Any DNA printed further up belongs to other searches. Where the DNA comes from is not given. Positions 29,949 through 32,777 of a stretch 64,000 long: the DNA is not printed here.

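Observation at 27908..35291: Tightly coupled five-gene operon: MazG-like NTP pyrophosphatase, DUF2075 nuclease-NTPase, nuclease-SF2 helicase, small SAM methyltransferase, second DUF2075. Candidate undescribed defence system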

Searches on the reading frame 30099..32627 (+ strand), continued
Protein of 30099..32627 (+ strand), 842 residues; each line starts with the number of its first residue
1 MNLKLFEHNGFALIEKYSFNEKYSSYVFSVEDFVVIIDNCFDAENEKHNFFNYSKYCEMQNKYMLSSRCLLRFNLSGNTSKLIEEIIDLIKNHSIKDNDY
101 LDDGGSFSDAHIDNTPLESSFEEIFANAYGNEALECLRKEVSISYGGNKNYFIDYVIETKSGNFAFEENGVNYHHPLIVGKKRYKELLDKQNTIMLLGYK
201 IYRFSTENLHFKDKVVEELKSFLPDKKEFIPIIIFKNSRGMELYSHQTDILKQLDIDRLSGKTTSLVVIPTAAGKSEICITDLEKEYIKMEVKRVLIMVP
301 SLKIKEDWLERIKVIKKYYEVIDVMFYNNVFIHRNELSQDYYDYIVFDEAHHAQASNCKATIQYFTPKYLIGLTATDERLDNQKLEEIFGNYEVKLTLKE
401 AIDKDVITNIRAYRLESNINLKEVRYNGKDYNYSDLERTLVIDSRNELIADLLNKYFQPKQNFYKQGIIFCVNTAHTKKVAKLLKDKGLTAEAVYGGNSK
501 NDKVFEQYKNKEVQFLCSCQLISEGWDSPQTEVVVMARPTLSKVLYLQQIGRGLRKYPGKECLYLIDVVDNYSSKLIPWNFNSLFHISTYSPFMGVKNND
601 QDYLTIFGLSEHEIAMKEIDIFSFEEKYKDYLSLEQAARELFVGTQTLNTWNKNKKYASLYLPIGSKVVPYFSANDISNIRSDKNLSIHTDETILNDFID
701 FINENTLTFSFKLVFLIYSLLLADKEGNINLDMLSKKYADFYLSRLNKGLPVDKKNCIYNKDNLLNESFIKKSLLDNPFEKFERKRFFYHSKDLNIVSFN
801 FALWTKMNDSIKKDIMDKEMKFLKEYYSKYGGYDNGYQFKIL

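Call 63: search_protein_families(library=pfam, proteins=[L003:9685-10008:+, L038:4986-5369:+, L038:1962-4970:+, L048:9265-9855:+, L017:12645-13598:+, L046:12588-14105:+, L031:6864-9833:+, L054:8050-9252:+], max_evalue=0.01)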
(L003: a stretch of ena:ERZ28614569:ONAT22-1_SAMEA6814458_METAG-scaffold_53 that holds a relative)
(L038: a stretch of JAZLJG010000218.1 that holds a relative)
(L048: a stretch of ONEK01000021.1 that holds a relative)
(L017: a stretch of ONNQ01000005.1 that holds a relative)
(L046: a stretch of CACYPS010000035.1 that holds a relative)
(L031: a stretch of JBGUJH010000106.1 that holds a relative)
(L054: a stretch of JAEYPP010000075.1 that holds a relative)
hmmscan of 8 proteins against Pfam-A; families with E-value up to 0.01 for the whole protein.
L003:9685-10008:+ (108 aa): 1 family
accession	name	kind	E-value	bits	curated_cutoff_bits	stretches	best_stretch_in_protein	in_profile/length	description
PF17898.6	GerD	-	0.0013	19.1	29.5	1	5-50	5-50/114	Spore germination GerD central core domain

L038:4986-5369:+ (128 aa): 3 families
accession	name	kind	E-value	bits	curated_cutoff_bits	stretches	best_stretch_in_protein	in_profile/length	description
PF00293.34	NUDIX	-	6.8e-21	75.1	21.1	1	4-108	4-118/134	NUDIX domain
PF14815.12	NUDIX_4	-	4.3e-17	62.4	35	1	7-122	2-112/113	NUDIX domain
PF22327.2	Nudt16-like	-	0.00062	20.2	27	1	33-63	37-68/161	U8 snoRNA-decapping enzyme-like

L038:1962-4970:+ (1003 aa): 6 families
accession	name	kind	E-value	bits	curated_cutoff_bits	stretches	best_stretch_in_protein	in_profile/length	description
PF11907.13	DUF3427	-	7.5e-57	193.2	27.7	1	723-999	2-279/280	Domain of unknown function (DUF3427)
PF04851.21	ResIII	-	1.1e-38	133.2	22.5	1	252-401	2-163/164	Type III restriction enzyme, res subunit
PF00271.37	Helicase_C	-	4e-13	50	23.5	1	482-581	15-109/110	Helicase conserved C-terminal domain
PF13091.12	PLDc_2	-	8.4e-09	35.8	27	1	97-206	26-132/132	PLD-like domain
PF00270.35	DEAD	-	1.4e-08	35.1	26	1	264-402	10-162/167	DEAD/DEAH box helicase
PF18766.7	SWI2_SNF2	-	6.1e-07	29.8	26.7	1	276-442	21-192/221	SWI2/SNF2 ATPase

L048:9265-9855:+ (197 aa): 0 families

L017:12645-13598:+ (318 aa): 0 families

L046:12588-14105:+ (506 aa): 1 family
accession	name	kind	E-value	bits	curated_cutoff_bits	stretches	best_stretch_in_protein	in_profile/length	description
PF13588.12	HSDR_N_2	-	0.006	17.1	25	0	370-466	3-91/110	Type I restriction enzyme R protein N terminus (HSDR_N)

L031:6864-9833:+ (990 aa): 1 family
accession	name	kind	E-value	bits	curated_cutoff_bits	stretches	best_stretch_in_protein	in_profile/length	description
PF13289.12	SIR2_2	-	6.7e-21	75.3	24.5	1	108-242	2-138/141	SIR2-like domain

L054:8050-9252:+ (401 aa): 2 families
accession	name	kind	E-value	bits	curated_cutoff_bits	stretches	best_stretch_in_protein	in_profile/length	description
PF21407.2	SduA_N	-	0.0014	19.2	27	1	214-267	46-97/102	Shedu protein SduA, N-terminal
PF02748.20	PyrI_C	-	0.0016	18.7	23.4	0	353-372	26-45/48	Aspartate carbamoyltransferase regulatory chain, metal binding domain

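Call 65: search_protein_families(library=ncbifam, proteins=[L003:9685-10008:+, L034:9655-9972:+, L048:9265-9855:+, L017:12645-13598:+], max_evalue=1)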
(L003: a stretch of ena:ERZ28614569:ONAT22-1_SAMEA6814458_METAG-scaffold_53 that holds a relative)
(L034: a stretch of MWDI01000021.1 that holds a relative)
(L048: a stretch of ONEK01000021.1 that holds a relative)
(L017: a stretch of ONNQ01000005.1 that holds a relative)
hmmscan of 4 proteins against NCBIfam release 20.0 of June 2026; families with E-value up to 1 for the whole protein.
L003:9685-10008:+ (108 aa): 3 families
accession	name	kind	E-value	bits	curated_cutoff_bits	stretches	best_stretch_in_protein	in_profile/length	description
NF040801.1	spore_GerD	equivalog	0.0012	18.4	100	1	5-50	64-109/174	spore germination lipoprotein GerD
TIGR00549.1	mevalon_kin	equivalog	0.05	13.1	163.05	1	41-96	209-263/276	mevalonate kinase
NF008499.0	PRK11409.1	equivalog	0.1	12.8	121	1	6-34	19-45/83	YoeB-YefM toxin-antitoxin system antitoxin YefM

L034:9655-9972:+ (106 aa): 3 families
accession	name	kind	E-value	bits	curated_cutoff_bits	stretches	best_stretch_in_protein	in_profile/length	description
TIGR00549.1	mevalon_kin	equivalog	0.0075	15.8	163.05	1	40-97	208-264/276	mevalonate kinase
NF002611.0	PRK02260.3-4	equivalog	0.12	12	277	1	5-62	62-121/158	S-ribosylhomocysteine lyase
NF011186.0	PRK14592.1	equivalog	0.25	11.1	190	1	12-89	58-137/171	16S rRNA-processing protein RimM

L048:9265-9855:+ (197 aa): 2 families
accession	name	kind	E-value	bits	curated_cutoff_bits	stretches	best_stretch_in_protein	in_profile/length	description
TIGR00277.1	HDIG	domain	5.9e-06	26.1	27.6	1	28-96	4-81/84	HDIG domain-containing metalloprotein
TIGR03319.1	RNase_Y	equivalog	0.085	11.3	454.35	1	29-96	330-400/514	ribonuclease Y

L017:12645-13598:+ (318 aa): 4 families
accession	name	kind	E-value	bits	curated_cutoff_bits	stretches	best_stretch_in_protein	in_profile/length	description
NF001753.0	PRK00481.1-3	subfamily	0.07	12.1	243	1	19-80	121-175/252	NAD-dependent protein deacylase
TIGR04104.1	cxxc_20_cxxc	subfamily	0.1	12.9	45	1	21-54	1-32/93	TIGR04104 family putative zinc finger protein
NF040826.1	lxa_BCAM0308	equivalog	0.1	12.3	100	0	20-59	23-61/153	BCAM0308 family protein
NF041911.1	HVO_0649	equivalog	0.22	11.4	70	1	16-56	18-58/65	HVO_0649 family zinc finger protein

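Call 70: list_cluster_members(proteins=[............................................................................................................, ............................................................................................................, L013:12454-13023:+, L045:9908-12448:+, L033:9962-12460:+])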
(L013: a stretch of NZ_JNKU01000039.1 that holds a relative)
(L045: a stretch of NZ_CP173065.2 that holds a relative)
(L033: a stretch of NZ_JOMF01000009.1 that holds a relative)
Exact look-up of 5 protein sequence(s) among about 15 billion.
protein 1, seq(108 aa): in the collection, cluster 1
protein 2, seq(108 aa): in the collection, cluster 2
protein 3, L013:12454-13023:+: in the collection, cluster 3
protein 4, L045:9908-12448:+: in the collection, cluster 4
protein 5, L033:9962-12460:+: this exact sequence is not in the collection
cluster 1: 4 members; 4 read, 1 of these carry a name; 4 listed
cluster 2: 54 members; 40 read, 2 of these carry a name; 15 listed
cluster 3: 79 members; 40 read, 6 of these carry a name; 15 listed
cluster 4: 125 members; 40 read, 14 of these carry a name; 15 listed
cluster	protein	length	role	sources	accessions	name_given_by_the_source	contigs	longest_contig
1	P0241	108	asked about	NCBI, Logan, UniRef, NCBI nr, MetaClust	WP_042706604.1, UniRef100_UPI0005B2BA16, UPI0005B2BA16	nucleoside triphosphate pyrophosphohydrolase [Methanomicrobium mobile] | nucleoside triphosphate pyrophosphohydrolase n=1 Tax=Methanomicrobium mobile TaxID=2205 ... | status=active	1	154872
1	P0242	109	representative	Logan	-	-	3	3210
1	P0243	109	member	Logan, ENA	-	-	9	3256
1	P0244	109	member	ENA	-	-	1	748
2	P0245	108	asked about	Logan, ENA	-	-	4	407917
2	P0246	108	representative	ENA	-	-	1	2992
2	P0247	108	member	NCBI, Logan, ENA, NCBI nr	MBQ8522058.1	MAG: nucleoside triphosphate pyrophosphohydrolase [Clostridia bacterium] | nucleoside triphosphate pyrophosphohydrolase [Clostridia bacterium]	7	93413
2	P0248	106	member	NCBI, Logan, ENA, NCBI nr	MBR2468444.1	MAG: nucleoside triphosphate pyrophosphohydrolase [Clostridia bacterium] | nucleoside triphosphate pyrophosphohydrolase [Clostridia bacterium]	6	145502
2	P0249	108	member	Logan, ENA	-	-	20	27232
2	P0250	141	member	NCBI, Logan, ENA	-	-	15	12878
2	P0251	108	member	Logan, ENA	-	-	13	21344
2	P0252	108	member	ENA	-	-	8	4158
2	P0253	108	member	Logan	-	-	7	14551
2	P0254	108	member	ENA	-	-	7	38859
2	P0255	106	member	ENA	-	-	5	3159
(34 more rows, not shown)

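Call 74: search_protein_families(library=padloc, alignment_id=A10, max_evalue=1e-10)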
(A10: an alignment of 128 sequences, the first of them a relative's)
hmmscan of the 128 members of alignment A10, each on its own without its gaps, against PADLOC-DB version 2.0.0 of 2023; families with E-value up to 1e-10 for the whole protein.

A. member 1, L001:13292-14083:+ (264 aa): 0 families

B. families by the number of members that match (of 128 scanned): 202 families (the first 25 are shown)
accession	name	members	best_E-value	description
PDLC03658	mREase_IV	3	1.2e-44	Type IV methyl-directed restriction enzyme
PDLC02510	BrxP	2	5e-84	BrxP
PDLC04135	mad3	2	3e-35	mads_3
PDLC03659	mREase_IV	2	3.3e-21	Type IV methyl-directed restriction enzyme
PDLC03049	REase_I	2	6e-19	Type I restriction enzyme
PDLC05065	PDC-S68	1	0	-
PDLC05066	PDC-S68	1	6.7e-177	-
PDLC03329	MTase_II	1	2.3e-174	Type II methyltransferase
PDLC04957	PDC-S20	1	2.2e-147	-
PDLC05064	PDC-S68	1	5e-140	-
PDLC00442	JetA1|JetA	1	1.4e-139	DUF5716 domain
PDLC02205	MzaC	1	1.6e-120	-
PDLC04911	PDC-S11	1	6.7e-120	-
PDLC04912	PDC-S11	1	2e-118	-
PDLC02623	DrmD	1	6.3e-110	DrmD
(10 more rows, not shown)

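Call 75: search_dna_similar(query=window:30099-32627:+, collection=plasmids, mode=protein, max_rows=12, max_evalue=1e-20)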
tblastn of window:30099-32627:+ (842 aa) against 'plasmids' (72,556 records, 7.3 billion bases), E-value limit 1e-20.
Records with a match: 63; places in all: 65; records where one place covers at least 80% of the query: 0.
Best place of each record, by identity: <60% 63.
By first word of the organism name: Nostoc 12; Picosynechococcus 6; Pseudoalteromonas 5; Alicyclobacillus 4; Spiroplasma 2; Hymenobacter 2; Trichormus 2; Paracoccus 1; Staphylococcus 1; Ligilactobacillus 1; and 27 more.
By predicted mobility (MOB-suite, as given by PLSDB): non-mobilizable 44; mobilizable 10; conjugative 9.
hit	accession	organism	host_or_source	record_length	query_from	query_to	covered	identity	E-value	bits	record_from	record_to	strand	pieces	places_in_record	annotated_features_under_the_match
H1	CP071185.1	Alicyclobacillus curvatus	water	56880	241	587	41%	28.0%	5e-34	149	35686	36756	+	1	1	DEAD/DEAH box helicase | helix-turn-helix domain-containing protein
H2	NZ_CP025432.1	Paracoccus zhejiangensis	single cell,sludge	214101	242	576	40%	28.7%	2e-32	144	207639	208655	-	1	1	DUF3427 domain-containing protein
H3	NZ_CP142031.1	Pseudoalteromonas sp. CuT4-3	whole organism,deep-sea sediment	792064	247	591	41%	27.8%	1e-28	132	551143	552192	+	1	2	DEAD/DEAH box helicase family protein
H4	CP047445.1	Spiroplasma citri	Neoaliturus tenellus,cell culture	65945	243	575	40%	28.8%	2e-33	147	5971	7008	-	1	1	DEAD/DEAH box helicase family protein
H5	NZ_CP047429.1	Spiroplasma citri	Neoaliturus tenellus,cell culture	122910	243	575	40%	28.8%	2e-33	147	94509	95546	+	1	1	DEAD/DEAH box helicase family protein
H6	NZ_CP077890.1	Staphylococcus aureus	Homo sapiens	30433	247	578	39%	28.4%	6e-28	129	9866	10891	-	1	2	none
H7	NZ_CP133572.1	Pseudoalteromonas sp. HL-AS2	sediment core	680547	245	571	39%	28.8%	8e-30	135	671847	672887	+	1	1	DUF3427 domain-containing protein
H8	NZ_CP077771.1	Pseudoalteromonas shioyasakiensis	Haliotis discus hannai,plate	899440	245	571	39%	28.8%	5e-30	136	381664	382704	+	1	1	DEAD/DEAH box helicase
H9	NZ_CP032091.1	Pseudoalteromonas donghaensis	cell culture,seawater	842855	245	571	39%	28.8%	3e-30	137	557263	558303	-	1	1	DEAD/DEAH box helicase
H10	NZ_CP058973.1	Pseudoalteromonas sp. JSTW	cell culture,marine sediment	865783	245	571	39%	28.8%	4e-30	136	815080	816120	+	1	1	DEAD/DEAH box helicase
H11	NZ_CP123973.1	Ligilactobacillus salivarius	pure culture,pig intestine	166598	242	578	40%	27.8%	2e-23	114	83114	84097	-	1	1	DEAD/DEAH box helicase family protein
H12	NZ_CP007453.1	Peptoclostridium acidaminophilum DSM 3953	black mud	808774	241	573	40%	28.1%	1e-31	141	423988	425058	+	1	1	DEAD/DEAH box helicase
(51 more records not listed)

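Call 76: search_dna_similar(query=window:30099-32627:+, collection=phages, mode=protein, max_rows=12, max_evalue=1e-20)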
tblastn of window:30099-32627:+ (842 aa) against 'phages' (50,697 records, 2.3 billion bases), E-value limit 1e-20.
Records with a match: 83; places in all: 83; records where one place covers at least 80% of the query: 1.
Best place of each record, by identity: <60% 83.
By first word of the organism name: Streptococcus 36; Bacteriophage 9; Paenibacillus 7; Gordonia 5; Faecalibacterium 3; Staphylococcus 2; Mycobacterium 2; Streptomyces 2; Bacillus 2; Enterococcus 2; and 10 more.
By host as written in the record: - 12; Paenibacillus larvae NRRL 2605 5; Gordonia terrae 3612 5; Staphylococcus aureus 2; Mycobacterium smegmatis mc2 155 2; Enterococcus faecalis 2; Faecalibacterium prausnitzii 2; Paenibacillus larvae 2; and 51 more.
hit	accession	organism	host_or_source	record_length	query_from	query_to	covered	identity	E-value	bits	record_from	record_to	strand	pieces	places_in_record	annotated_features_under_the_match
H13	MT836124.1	Bacteriophage sp.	human fecal samples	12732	5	832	98%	39.8%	0e+0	593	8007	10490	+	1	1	record has no annotation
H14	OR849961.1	Staphylococcus phage SA 1298 Kay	Staphylococcus aureus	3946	161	578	50%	26.5%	6e-29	130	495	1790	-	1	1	record has no annotation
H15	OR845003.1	Staphylococcus phage SA 1306 Kay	Staphylococcus aureus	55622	161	578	50%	26.5%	7e-29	130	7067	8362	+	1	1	record has no annotation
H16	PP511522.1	Dulem virus 35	Varecia variegata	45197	179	567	46%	26.9%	6e-30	134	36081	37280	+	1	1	chromatin remodeling complex atpase | hypothetical protein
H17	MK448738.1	Streptococcus phage Javan355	Streptococcus oralis DD24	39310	237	567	39%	30.2%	3e-35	151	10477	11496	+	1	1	DNA helicase | hypothetical protein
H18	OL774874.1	Streptococcus phage MissE1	Streptococcus mitis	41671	237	567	39%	29.6%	5e-34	147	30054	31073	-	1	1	DEAD/DEAH box helicase | hypothetical protein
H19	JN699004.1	Mycobacterium phage Ares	Mycobacterium smegmatis mc2 155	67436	242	606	43%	26.4%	3e-23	112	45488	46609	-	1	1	51: DNA helicase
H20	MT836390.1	Bacteriophage sp.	human fecal samples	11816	247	571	39%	29.7%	1e-29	133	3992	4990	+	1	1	record has no annotation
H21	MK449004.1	Streptococcus phage Javan68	Streptococcus anginosus DORA_7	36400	241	567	39%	29.3%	5e-33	144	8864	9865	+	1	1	DNA helicase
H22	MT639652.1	Mycobacterium phage MasterPo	Mycobacterium smegmatis mc2 155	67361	242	606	43%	26.0%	3e-23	112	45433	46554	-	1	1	51: DNA helicase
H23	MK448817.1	Streptococcus phage Javan59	Streptococcus anginosus 1505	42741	241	567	39%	29.0%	8e-33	143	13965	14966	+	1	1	DNA helicase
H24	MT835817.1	Bacteriophage sp.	human fecal samples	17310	242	569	39%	28.9%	1e-31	139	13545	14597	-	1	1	record has no annotation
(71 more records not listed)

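Call 89: search_protein_families(library=padloc, proteins=[L003:12493-13113:+, L003:9685-10008:+], max_evalue=0.001)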
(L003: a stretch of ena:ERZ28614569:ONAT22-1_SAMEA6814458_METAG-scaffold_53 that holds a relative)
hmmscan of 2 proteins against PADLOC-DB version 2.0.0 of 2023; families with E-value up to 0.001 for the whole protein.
L003:12493-13113:+ (207 aa): 1 family
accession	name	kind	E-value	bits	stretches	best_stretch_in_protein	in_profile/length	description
PDLC04134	mad2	-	7.6e-24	82.4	1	37-138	293-398/492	mads_2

L003:9685-10008:+ (108 aa): 0 families
